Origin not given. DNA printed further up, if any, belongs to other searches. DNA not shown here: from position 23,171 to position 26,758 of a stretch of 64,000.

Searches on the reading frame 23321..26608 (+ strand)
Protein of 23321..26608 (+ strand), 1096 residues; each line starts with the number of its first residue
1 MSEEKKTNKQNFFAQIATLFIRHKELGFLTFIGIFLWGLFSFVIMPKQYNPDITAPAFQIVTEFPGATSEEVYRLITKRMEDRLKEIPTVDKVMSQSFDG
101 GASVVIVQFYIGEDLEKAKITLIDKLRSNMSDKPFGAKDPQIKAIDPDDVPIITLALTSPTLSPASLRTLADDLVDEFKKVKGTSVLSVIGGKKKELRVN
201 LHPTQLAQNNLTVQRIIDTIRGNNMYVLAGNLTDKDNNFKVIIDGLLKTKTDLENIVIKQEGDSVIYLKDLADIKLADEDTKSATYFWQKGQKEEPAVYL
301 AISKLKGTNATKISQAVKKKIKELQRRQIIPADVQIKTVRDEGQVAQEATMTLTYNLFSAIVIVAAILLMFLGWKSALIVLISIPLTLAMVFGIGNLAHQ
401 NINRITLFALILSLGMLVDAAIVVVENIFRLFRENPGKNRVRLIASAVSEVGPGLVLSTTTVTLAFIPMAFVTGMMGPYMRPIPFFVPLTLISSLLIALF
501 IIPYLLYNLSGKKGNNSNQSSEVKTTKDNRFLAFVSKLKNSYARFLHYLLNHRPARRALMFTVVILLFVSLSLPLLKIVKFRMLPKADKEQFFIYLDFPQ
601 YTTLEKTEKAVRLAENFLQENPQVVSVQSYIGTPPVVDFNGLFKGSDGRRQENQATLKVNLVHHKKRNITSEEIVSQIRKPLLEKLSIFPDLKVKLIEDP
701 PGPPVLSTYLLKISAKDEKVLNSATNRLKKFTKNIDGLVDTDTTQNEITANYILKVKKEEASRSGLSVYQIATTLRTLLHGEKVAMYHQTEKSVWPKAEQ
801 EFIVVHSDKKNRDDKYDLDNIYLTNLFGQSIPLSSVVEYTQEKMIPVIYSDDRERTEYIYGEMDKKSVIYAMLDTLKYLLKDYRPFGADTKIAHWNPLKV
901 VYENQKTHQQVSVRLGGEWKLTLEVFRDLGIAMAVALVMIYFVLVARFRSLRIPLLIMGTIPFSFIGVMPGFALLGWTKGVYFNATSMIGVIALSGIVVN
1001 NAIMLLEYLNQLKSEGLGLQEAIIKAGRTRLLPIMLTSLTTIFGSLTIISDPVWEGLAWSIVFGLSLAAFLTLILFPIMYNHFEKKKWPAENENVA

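Call 99: search_protein_families(library=pfam, proteins=[L016:13308-13853:+, L016:13850-14185:+, L016:11666-12070:+, L014:13597-14235:+, L014:14703-15227:+, L014:15944-16756:+, L014:12771-13115:+], max_evalue=0.05)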
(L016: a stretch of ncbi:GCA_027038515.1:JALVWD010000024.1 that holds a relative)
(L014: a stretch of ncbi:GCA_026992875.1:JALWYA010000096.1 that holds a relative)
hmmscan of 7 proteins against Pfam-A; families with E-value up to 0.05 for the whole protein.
L016:13308-13853:+ (182 aa): 0 families

L016:13850-14185:+ (112 aa): 0 families

L016:11666-12070:+ (135 aa): 0 families

L014:13597-14235:+ (213 aa): 3 families
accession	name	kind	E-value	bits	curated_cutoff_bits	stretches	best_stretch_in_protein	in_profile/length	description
PF06512.18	Na_trans_assoc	-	0.0097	16.7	35.6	1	52-140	92-182/200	Sodium ion transport-associated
PF01818.22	Translat_reg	-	0.02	15.2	25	0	38-91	58-112/122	Bacteriophage translational regulator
PF01351.25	RNase_HII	-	0.043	14.1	25.8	0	167-194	34-62/199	Ribonuclease HII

L014:14703-15227:+ (175 aa): 1 family
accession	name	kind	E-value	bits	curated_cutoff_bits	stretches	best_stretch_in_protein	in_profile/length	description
PF11539.13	DUF3228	-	1.6e-11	44.5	25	1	65-174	76-194/194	Protein of unknown function (DUF3228)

L014:15944-16756:+ (271 aa): 0 families

L014:12771-13115:+ (115 aa): 0 families
